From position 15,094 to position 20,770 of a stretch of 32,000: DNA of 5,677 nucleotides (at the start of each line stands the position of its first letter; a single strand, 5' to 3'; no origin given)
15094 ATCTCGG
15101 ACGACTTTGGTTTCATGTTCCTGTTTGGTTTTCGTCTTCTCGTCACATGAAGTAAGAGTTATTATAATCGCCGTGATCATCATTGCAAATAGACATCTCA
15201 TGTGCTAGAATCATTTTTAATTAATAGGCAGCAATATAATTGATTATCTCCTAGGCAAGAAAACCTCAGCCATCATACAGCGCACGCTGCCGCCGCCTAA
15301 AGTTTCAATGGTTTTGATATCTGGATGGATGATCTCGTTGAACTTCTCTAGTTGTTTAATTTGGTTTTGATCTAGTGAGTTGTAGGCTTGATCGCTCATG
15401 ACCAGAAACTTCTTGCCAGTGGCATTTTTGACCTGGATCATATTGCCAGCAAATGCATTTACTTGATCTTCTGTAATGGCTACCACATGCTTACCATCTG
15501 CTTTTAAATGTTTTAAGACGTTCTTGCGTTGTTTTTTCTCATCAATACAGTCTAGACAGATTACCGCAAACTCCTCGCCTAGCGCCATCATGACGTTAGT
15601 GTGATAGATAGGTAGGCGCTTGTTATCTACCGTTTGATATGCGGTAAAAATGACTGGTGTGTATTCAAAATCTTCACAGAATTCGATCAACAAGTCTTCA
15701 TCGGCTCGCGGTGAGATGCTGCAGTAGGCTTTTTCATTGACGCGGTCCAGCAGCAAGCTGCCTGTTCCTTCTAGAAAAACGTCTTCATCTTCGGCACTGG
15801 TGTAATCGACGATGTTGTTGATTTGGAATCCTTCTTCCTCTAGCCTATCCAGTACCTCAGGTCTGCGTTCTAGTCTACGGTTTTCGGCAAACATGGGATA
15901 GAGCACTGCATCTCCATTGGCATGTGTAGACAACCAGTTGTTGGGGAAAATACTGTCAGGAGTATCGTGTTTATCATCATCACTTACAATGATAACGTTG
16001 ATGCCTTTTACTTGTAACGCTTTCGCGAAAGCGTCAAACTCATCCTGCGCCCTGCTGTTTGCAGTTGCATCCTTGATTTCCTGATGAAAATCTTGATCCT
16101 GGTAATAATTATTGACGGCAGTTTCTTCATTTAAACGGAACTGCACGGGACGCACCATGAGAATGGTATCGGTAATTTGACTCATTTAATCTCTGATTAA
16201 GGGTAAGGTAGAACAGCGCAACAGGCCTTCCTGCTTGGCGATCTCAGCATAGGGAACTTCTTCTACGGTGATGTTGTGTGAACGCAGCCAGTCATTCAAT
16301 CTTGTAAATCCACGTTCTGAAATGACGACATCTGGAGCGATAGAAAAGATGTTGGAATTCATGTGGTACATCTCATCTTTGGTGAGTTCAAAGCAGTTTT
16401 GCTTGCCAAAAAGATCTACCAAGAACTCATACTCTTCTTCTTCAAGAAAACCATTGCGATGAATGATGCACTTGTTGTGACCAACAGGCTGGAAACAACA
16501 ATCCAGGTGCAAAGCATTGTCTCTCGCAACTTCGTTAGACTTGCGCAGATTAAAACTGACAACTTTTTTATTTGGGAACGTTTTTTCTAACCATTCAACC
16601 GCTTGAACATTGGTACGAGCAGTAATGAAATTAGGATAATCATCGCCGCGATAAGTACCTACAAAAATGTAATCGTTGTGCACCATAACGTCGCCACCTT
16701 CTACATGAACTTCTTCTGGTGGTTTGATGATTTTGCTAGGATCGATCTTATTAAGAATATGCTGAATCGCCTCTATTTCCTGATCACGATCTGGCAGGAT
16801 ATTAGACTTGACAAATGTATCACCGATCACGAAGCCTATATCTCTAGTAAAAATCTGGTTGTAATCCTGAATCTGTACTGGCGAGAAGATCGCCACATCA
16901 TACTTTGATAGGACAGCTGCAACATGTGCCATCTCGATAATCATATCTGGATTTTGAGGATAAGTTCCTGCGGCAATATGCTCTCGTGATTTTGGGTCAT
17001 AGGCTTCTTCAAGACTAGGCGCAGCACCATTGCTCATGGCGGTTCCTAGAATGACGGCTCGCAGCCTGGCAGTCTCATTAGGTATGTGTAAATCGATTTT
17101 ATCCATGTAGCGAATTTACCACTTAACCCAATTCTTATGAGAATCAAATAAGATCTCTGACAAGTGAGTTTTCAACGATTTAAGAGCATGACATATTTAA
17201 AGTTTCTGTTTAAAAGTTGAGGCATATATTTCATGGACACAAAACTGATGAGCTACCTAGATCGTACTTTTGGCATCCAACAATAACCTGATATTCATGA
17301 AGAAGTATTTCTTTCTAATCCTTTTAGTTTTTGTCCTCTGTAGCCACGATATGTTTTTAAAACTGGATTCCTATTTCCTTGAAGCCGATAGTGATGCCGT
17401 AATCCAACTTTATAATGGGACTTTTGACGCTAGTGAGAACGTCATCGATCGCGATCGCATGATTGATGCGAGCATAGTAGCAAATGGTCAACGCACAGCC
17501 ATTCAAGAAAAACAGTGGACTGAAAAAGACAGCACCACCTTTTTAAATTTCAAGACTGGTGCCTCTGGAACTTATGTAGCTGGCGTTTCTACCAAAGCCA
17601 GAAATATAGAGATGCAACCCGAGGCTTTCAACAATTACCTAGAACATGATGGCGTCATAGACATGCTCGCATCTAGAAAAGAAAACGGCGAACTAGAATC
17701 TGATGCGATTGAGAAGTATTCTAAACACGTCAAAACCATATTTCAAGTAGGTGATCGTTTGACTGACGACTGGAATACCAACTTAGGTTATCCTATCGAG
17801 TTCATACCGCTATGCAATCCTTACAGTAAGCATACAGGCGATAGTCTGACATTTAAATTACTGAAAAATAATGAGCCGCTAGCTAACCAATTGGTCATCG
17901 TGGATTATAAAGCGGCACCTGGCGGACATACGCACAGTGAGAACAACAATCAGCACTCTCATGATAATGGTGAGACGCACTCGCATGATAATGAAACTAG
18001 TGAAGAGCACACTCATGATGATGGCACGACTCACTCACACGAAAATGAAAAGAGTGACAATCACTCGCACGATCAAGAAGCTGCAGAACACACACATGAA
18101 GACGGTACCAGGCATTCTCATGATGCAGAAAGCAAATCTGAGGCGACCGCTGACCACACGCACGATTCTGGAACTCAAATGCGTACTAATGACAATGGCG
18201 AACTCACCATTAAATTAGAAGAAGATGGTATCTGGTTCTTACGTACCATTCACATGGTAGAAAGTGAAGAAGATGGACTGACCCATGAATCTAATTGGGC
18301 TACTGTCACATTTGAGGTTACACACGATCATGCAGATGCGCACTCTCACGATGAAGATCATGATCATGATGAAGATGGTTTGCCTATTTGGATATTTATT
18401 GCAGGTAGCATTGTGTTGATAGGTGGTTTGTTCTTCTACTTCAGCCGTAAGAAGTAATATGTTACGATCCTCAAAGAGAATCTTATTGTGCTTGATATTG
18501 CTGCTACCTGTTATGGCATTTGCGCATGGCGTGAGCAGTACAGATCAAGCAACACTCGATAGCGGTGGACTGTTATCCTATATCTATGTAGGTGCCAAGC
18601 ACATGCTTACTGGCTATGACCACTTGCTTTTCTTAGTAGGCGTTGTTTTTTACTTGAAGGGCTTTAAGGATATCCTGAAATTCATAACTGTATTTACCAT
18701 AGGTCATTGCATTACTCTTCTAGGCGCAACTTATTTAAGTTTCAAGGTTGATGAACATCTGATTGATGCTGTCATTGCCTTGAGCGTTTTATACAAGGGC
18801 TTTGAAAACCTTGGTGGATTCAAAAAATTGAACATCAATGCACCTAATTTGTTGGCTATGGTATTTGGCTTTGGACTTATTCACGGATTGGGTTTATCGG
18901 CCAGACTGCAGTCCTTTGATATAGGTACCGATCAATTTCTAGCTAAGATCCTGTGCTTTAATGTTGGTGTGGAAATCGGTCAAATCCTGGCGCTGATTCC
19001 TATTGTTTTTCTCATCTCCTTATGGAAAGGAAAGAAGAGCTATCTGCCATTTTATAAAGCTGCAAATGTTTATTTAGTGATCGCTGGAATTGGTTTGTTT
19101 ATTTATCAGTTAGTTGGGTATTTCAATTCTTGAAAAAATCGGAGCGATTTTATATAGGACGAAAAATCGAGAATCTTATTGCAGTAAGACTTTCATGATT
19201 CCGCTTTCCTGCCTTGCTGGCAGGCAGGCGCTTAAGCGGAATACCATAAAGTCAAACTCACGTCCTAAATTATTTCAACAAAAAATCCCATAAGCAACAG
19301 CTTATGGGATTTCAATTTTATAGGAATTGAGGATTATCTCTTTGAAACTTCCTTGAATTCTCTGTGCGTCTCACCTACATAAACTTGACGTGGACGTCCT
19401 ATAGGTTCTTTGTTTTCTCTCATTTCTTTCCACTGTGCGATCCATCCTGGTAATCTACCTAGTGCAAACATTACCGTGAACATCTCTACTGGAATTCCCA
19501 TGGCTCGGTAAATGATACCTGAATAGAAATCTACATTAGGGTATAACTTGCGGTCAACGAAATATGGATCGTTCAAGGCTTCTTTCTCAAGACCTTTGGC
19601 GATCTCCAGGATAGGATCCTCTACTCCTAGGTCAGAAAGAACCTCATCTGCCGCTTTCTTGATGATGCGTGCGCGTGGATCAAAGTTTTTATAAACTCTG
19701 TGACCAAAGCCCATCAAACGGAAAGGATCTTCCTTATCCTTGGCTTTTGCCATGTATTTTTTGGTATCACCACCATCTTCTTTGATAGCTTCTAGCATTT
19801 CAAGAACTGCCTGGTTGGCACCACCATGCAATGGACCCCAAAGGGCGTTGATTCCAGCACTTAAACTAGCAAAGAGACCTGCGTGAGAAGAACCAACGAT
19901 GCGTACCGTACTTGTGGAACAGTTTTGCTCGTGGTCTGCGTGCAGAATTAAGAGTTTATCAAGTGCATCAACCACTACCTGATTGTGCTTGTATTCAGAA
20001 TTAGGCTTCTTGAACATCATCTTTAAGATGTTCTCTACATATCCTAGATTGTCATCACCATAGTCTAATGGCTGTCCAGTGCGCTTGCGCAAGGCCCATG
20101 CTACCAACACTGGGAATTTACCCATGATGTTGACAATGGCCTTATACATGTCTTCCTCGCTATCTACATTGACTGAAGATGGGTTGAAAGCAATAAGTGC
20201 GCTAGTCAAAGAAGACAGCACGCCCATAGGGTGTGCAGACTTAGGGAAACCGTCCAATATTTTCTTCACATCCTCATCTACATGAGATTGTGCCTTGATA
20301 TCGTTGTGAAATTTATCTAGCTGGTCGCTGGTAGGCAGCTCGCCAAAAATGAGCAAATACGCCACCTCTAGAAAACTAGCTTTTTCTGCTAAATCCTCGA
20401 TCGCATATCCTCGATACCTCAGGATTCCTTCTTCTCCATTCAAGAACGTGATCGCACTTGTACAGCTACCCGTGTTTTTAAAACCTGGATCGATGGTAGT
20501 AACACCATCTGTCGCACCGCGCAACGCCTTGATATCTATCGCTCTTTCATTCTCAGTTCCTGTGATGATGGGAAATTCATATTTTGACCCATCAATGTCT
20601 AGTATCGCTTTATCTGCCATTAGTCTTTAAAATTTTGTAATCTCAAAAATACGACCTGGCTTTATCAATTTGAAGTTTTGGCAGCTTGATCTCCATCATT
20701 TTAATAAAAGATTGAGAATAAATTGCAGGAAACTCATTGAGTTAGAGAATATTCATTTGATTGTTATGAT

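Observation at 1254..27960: Hyper-abundant 14-nt perfect palindrome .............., present inside genes in two reading frames (HIP-like)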

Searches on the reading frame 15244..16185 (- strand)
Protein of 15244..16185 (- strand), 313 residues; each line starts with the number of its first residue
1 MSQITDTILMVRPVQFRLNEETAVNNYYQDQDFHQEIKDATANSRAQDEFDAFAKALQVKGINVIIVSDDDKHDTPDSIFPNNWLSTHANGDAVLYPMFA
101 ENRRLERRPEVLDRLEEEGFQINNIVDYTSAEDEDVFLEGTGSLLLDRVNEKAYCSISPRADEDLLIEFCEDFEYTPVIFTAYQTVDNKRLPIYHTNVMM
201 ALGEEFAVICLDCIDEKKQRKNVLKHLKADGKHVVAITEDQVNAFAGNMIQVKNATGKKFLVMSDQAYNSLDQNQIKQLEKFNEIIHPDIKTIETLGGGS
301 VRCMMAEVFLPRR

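Call 7: search_protein_families(library=ncbifam, proteins=[window:15244-16185:-])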
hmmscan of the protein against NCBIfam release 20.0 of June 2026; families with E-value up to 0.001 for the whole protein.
window:15244-16185:- (313 aa): 2 families
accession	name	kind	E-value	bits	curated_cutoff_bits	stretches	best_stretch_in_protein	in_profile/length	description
NF046062.1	citrull_CtlX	equivalog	6.6e-134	445.7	334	1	7-309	2-299/299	citrulline utilization hydrolase CtlX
NF045660.1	DiMthArgaseDdahStm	equivalog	5.3e-05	23.1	340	1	43-242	26-207/249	dimethylargininase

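Call 8: find_encoding_contigs(protein=window:15244-16185:-, flank=10000, max_places=10)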
Protein window:15244-16185:- (313 aa): no gene with exactly this product is on record in the collection.

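Call 10: find_related_loci(query=window:15244-16185:-, collection=genome_contigs, flank=10000)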
Query window:15244-16185:- (313 aa) in genome_contigs; peptide patterns used: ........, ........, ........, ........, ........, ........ (x = any residue, [..] = any of these).
600 stretches matched a pattern (row limit reached: there are more); 560 encode a relative of the query (tblastn E <= 1e-3); the best 80 are kept; 80 distinct loci.
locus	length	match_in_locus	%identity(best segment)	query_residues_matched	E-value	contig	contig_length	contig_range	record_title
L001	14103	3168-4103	80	1-312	5e-176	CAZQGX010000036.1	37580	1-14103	MAG TPA_asm: uncultured Flavobacteriaceae bacterium isolate binchicken_co405_11 genome assembly, contig: NODE_1492_lengt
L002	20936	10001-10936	77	1-312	2e-170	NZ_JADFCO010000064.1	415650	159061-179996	Nonlabens antarcticus strain JCM 14068 423, whole genome shotgun sequence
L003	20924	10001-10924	76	1-312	6e-167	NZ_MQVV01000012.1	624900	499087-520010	Nonlabens tegetincola strain JCM 12886 ctg7180000000046, whole genome shotgun sequence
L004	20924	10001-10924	76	1-312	3e-166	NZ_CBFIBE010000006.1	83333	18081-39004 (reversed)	MAG: Nonlabens sp. isolate Co_bin_462_indstr Co_bin_462_indstr_c6, whole genome shotgun sequence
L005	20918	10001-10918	75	3-312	3e-162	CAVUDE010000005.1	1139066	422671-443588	MAG: uncultured Flavobacteriaceae bacterium isolate MFD03250.bin.1.193 genome assembly, contig: contig_2542, whole genom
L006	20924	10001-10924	74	1-312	3e-160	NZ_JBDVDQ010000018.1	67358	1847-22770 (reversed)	MAG: Nonlabens sp. isolate CB.54.F.C2_137_65 CB_54_F_C2_137_65_000000000018, whole genome shotgun sequence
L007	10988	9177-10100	74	1-312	2e-158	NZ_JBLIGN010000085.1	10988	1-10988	MAG: Nonlabens sp. isolate 3300049783_147 Ga0491198_0009437, whole genome shotgun sequence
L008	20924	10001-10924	73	1-312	1e-157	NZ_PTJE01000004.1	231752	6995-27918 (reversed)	Nonlabens xylanidelens strain DSM 16809 LY01DRAFT_scaffold00004.4, whole genome shotgun sequence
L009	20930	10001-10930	69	1-313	3e-150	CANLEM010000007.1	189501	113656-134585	uncultured Aquimarina sp. isolate 2-328.fasta genome assembly, contig: NODE_7, whole genome shotgun sequence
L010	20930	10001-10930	67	1-313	1e-149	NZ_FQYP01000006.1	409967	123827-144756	Aquimarina spongiae strain DSM 22623, whole genome shotgun sequence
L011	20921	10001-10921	67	1-312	2e-149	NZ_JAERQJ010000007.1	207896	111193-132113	Aquimarina mytili strain KCTC 23302 scaffold7-size207896, whole genome shotgun sequence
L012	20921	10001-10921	67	1-312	3e-149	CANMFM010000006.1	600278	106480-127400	uncultured Aquimarina sp. isolate 3-198_2.fasta genome assembly, contig: NODE_3, whole genome shotgun sequence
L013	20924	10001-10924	67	1-313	4e-149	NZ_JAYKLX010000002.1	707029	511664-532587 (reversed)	Aquimarina gracilis strain PSC32 contig2, whole genome shotgun sequence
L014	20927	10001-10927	68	1-312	2e-148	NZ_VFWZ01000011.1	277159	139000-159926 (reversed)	Aquimarina algicola strain M625 scaffold11, whole genome shotgun sequence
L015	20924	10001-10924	68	2-312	2e-148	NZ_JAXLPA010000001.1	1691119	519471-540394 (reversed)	Aquimarina sp. 2201CG5-10 contig1, whole genome shotgun sequence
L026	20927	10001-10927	67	1-312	1e-144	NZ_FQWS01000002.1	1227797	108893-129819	Winogradskyella jejuensis strain DSM 25330, whole genome shotgun sequence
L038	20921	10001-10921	67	1-312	4e-143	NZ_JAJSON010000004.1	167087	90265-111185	Christiangramia crocea strain YB25 32, whole genome shotgun sequence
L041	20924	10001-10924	75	1-312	3e-161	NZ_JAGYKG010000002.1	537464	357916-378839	MAG: Nonlabens sp. isolate M30B61 2, whole genome shotgun sequence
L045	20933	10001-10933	68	1-312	2e-142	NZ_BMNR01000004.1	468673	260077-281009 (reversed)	Yeosuana aromativorans strain JCM 12862 sequence04, whole genome shotgun sequence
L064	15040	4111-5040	64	1-313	6e-141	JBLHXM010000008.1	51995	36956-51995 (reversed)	MAG: Dokdonia sp. isolate 3300046534_108 Ga0491194_0000676, whole genome shotgun sequence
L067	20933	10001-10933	65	1-313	3e-140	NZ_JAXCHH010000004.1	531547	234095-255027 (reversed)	Tenacibaculum sp. IB213877 contig_4, whole genome shotgun sequence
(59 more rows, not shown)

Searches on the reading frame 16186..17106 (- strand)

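Call 32: search_protein_families(library=pfam, proteins=[window:16186-17106:-], max_evalue=0.00001)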
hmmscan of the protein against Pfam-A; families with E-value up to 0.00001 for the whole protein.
window:16186-17106:- (306 aa): 2 families
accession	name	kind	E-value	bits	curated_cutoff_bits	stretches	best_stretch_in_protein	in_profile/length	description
PF02274.22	ADI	-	4.9e-10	39.4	22.8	0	83-225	123-265/377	Arginine deiminase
PF19420.4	DDAH_eukar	-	1.8e-08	34.4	23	1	71-303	46-290/291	N,N dimethylarginine dimethylhydrolase, eukaryotic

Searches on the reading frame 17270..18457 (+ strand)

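Call 33: search_protein_families(library=pfam, proteins=[window:17270-18457:+], max_evalue=0.00001)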
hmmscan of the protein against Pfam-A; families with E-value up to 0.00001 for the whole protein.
window:17270-18457:+ (395 aa): 1 family
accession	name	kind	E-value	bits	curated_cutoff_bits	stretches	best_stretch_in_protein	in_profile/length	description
PF10670.15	DUF4198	-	5.2e-25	89.2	34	1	25-224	3-179/209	Domain of unknown function (DUF4198)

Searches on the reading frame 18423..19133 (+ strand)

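Call 33: search_protein_families(library=pfam, proteins=[window:18423-19133:+], max_evalue=0.00001)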
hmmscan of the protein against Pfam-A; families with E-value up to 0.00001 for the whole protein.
window:18423-19133:+ (236 aa): 1 family
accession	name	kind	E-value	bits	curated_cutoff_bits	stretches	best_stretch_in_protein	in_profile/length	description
PF13795.12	HupE_UreJ_2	-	5.8e-50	169.4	24.5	1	53-202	1-153/156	HupE / UreJ protein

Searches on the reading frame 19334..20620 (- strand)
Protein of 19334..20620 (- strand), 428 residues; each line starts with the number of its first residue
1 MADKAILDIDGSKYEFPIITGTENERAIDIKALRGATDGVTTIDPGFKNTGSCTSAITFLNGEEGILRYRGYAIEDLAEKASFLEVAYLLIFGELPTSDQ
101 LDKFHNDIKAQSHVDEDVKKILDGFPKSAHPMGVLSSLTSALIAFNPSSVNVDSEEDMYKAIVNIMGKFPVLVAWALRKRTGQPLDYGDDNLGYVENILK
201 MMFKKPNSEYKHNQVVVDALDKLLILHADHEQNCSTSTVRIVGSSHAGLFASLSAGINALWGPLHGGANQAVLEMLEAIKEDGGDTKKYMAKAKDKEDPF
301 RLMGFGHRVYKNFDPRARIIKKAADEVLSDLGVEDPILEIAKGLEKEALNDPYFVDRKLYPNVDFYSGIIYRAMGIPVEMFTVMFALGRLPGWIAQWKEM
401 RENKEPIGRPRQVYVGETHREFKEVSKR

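Call 7: search_protein_families(library=ncbifam, proteins=[window:19334-20620:-])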
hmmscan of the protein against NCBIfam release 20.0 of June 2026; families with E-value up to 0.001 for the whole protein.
window:19334-20620:- (428 aa): 21 families
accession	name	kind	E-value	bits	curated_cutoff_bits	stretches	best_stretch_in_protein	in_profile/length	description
NF004126.0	PRK05614.1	equivalog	2.8e-183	609.2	505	1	5-428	6-430/430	citrate synthase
TIGR01798.1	cit_synth_I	equivalog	3.3e-160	533.3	485.15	1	13-422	3-412/412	citrate synthase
NF010639.0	PRK14036.1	equivalog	3.4e-101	338.7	502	1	42-428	5-378/379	citrate synthase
TIGR01800.1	cit_synth_II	subfamily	4e-101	338.4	421.3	1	48-428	4-368/368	2-methylcitrate synthase/citrate synthase II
NF041157.1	Cit_synThplmales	equivalog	5.3e-97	325.3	590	1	42-428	3-376/377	citrate synthase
NF041301.1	Cit_synth_Halo_CitZ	equivalog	3.9e-86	289.4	550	1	53-428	15-379/379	citrate synthase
NF010640.0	PRK14037.1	subfamily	7.8e-86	288.3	504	1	42-428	3-377/377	citrate synthase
NF010636.0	PRK14033.1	equivalog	2.6e-83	279.9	479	1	43-424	9-374/376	bifunctional 2-methylcitrate synthase/citrate synthase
NF010638.0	PRK14035.1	equivalog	4.3e-79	266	572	1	47-428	8-372/372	citrate synthase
NF010637.0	PRK14034.1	equivalog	9.6e-76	255.1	594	1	50-428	10-371/372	citrate synthase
NF009006.1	PRK12351.1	equivalog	8.6e-73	244.9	550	1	66-428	29-376/376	bifunctional 2-methylcitrate synthase/citrate synthase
NF009005.0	PRK12350.1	subfamily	1.2e-65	222.2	332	1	43-426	4-359/366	citrate synthase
NF009004.0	PRK12349.1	equivalog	2.9e-62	210.7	508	1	43-420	7-369/372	citrate synthase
NF010635.0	PRK14032.1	subfamily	1.7e-60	204.8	426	1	63-428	65-448/448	citrate synthase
NF007128.0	PRK09569.1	subfamily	6.8e-49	166.7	344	1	45-418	40-427/437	citrate (Si)-synthase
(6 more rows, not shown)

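Call 9: find_encoding_contigs(protein=window:19334-20620:-, flank=10000, max_places=10)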
Protein window:19334-20620:- (428 aa): no gene with exactly this product is on record in the collection.
